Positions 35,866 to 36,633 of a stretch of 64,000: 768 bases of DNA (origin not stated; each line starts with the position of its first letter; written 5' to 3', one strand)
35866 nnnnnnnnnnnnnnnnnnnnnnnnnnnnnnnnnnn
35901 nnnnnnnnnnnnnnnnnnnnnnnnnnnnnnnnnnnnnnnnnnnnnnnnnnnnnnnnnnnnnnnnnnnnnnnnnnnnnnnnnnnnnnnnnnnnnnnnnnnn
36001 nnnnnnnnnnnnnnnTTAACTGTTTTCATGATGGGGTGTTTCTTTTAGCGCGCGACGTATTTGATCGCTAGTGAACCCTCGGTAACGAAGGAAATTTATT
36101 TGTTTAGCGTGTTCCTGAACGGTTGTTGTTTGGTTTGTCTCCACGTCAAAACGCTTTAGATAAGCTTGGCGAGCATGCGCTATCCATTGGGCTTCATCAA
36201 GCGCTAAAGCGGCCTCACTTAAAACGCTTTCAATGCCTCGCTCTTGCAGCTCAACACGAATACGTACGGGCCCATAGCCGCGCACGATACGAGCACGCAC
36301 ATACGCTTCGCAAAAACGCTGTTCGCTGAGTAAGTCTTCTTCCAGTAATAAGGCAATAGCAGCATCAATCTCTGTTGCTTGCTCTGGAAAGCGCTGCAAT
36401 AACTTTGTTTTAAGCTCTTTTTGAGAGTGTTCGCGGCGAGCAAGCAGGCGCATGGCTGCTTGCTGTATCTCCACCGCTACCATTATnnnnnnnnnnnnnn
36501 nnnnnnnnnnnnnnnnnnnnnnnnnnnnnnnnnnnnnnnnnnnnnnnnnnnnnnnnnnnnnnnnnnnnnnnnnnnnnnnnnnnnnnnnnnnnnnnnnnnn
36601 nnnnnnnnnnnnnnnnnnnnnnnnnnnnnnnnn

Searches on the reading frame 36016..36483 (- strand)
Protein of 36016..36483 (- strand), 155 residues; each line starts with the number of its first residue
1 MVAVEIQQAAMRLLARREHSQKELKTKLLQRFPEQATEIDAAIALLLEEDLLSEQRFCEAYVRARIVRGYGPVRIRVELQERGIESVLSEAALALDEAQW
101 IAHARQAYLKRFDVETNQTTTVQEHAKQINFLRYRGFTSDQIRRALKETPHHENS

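Call 22: search_protein_families(library=pfam, proteins=[window:36016-36483:-], max_evalue=0.001)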
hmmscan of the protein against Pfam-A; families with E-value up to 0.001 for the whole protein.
window:36016-36483:- (155 aa): 4 families
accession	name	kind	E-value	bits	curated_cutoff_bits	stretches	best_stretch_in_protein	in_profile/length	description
PF02631.22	RecX_HTH2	-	3.5e-13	50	26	1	53-93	1-42/42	RecX, second three-helix domain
PF21982.2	RecX_HTH1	-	2.6e-10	40.5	26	1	8-37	3-33/40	RecX, first three-helix domain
PF21981.2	RecX_HTH3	-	2e-08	34.7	26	1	99-146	3-48/48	RecX, third three-helix domain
PF23054.1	UBA_N4BP1_C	-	0.00076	19.7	27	0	16-42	2-28/47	N4BP1, C-terminal UBA domain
